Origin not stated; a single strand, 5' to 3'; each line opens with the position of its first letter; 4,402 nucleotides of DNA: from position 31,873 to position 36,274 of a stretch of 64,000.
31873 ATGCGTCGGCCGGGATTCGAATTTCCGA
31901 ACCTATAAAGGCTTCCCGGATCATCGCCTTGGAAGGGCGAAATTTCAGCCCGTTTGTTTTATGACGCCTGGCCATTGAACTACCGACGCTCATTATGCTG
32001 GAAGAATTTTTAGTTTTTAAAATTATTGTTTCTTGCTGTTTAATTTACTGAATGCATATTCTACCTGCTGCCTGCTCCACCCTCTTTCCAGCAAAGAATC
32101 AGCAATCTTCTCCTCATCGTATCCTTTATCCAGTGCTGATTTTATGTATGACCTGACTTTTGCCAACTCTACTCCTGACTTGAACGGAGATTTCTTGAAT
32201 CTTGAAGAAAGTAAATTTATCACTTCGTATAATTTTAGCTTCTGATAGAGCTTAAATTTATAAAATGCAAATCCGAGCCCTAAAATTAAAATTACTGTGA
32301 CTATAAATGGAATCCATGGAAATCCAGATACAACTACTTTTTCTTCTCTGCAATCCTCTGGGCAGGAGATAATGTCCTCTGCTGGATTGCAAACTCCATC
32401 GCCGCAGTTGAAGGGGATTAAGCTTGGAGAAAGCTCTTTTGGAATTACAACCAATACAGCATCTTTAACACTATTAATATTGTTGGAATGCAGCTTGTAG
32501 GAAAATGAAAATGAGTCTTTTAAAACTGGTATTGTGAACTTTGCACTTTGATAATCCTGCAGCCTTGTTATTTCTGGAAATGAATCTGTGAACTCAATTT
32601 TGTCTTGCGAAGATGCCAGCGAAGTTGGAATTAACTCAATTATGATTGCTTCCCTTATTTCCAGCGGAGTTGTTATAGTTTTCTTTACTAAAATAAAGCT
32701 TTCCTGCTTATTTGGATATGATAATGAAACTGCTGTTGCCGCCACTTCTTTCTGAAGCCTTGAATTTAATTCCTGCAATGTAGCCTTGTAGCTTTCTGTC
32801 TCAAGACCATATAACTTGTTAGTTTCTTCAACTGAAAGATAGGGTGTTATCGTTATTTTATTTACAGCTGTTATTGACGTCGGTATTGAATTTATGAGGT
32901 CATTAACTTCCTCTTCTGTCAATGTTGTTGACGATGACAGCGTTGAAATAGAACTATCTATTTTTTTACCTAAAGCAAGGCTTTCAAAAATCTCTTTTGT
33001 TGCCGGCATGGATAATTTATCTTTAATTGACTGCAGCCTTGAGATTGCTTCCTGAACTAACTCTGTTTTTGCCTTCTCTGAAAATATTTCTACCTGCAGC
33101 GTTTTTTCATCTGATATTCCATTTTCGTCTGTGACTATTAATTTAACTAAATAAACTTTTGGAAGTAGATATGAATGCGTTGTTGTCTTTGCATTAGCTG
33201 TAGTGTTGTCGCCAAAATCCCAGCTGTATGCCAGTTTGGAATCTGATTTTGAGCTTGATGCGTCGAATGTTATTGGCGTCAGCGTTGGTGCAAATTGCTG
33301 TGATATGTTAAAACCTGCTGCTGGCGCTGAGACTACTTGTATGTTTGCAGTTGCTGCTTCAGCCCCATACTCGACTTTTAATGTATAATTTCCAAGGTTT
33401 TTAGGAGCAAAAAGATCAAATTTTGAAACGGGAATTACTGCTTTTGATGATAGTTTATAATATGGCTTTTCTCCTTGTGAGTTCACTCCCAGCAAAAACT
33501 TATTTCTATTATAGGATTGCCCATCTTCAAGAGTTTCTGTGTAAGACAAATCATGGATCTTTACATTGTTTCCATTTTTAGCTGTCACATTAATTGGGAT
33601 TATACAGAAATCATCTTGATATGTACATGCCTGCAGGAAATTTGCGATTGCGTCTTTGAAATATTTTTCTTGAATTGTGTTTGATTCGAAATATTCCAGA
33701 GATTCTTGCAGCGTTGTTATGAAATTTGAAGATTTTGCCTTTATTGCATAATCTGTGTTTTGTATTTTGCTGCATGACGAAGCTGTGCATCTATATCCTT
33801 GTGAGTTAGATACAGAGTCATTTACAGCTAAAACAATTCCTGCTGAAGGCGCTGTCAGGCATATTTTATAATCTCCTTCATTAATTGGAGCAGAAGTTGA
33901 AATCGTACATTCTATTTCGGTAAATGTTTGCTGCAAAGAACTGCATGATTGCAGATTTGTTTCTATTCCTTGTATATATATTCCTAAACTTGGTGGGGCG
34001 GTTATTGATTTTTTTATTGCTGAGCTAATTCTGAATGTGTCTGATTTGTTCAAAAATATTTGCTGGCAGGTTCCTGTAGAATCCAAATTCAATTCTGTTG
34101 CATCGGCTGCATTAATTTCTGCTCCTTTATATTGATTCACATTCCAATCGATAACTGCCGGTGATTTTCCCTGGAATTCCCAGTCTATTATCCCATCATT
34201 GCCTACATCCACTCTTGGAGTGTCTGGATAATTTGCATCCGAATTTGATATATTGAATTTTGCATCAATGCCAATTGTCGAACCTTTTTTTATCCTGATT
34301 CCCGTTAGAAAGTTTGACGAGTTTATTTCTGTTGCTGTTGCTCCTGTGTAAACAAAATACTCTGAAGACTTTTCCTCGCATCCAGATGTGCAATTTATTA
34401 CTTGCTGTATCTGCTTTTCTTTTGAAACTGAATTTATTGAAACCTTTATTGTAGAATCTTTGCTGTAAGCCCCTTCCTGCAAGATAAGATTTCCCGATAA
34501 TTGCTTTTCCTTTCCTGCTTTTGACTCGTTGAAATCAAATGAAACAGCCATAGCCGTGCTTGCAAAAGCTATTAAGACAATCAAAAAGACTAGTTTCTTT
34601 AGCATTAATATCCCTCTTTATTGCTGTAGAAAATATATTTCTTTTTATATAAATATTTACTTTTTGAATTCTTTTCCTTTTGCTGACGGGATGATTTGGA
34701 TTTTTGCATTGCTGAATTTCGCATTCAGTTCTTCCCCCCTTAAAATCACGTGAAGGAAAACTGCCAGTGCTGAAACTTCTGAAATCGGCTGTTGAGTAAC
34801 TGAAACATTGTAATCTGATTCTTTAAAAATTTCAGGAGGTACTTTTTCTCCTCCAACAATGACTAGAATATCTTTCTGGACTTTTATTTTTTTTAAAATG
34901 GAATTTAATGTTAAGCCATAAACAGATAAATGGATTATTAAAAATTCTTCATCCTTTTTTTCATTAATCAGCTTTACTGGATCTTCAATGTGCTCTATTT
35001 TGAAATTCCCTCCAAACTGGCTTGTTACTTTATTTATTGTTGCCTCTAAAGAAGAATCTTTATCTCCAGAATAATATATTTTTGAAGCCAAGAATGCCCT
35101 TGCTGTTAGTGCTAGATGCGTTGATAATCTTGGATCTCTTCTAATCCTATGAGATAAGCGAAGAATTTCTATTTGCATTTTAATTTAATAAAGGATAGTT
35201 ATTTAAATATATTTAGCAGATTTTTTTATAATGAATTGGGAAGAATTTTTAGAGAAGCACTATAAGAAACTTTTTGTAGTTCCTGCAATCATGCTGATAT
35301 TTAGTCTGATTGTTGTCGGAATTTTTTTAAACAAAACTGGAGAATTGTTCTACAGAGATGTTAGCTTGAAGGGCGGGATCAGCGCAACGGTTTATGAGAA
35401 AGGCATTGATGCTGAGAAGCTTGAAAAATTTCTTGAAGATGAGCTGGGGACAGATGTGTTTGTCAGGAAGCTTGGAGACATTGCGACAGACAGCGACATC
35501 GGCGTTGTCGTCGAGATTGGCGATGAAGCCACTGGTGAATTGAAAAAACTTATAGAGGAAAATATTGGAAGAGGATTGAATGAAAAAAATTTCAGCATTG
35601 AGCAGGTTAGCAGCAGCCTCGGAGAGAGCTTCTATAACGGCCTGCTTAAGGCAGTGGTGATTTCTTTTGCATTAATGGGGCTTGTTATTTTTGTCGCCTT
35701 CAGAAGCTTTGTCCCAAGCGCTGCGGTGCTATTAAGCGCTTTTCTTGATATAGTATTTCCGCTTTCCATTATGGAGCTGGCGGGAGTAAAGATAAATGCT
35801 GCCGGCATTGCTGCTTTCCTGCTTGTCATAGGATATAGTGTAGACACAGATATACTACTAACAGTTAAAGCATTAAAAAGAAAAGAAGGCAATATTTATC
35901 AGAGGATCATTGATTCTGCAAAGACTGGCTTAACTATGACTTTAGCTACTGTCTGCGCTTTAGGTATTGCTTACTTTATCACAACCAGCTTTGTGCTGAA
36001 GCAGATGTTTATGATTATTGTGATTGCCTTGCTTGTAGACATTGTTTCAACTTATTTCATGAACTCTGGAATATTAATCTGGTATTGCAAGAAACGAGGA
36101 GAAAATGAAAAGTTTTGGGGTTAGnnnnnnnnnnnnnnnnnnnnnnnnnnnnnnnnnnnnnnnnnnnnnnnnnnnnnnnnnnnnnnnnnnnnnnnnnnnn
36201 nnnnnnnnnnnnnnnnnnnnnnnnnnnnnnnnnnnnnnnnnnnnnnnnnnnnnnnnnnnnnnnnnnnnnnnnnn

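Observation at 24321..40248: All four tRNA genes in the window appear to contain introns, three of them two introns each, at non-canonical positions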

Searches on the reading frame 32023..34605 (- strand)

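Call 17: search_protein_families(library=pfam, proteins=[window:32023-34605:-])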
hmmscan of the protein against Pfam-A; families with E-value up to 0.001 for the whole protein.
window:32023-34605:- (860 aa): 3 families
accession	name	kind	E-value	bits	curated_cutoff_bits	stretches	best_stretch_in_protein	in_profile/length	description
PF18911.6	PKD_4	-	1.9e-15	57.1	27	1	427-506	3-84/85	PKD domain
PF00801.26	PKD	-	3.6e-09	36.9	23.5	1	435-500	7-74/80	PKD domain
PF22352.2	K319L-like_PKD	-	0.00051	20.4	27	0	443-505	12-82/84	K319L-like, PKD domain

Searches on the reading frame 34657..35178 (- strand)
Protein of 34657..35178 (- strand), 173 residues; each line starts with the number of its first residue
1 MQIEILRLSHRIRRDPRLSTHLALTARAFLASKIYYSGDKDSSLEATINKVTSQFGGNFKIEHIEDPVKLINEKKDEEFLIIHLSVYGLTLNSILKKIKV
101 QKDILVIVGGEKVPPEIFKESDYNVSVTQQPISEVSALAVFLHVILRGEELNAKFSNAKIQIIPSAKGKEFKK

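Call 17: search_protein_families(library=pfam, proteins=[window:34657-35178:-])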
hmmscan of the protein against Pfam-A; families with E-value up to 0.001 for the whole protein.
window:34657-35178:- (173 aa): 2 families
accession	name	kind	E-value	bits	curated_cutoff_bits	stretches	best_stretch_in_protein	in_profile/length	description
PF01994.21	Trm56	-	3.1e-41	140.5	25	1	55-171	1-118/119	tRNA ribose 2'-O-methyltransferase, aTrm56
PF00588.24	SpoU_methylase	-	0.00012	22.7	29.7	1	25-131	21-126/142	SpoU rRNA Methylase family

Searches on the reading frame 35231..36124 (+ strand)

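Call 74: search_protein_families(library=pfam, max_evalue=0.00001, proteins=[window:35231-36124:+])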
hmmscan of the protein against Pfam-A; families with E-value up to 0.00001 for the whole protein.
window:35231-36124:+ (297 aa): 1 family
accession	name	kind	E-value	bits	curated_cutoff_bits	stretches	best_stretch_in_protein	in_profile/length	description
PF02355.23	SecD_SecF_C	-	8.2e-28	97.5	20.5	1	117-287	12-188/189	Protein export membrane protein SecD/SecF, C-terminal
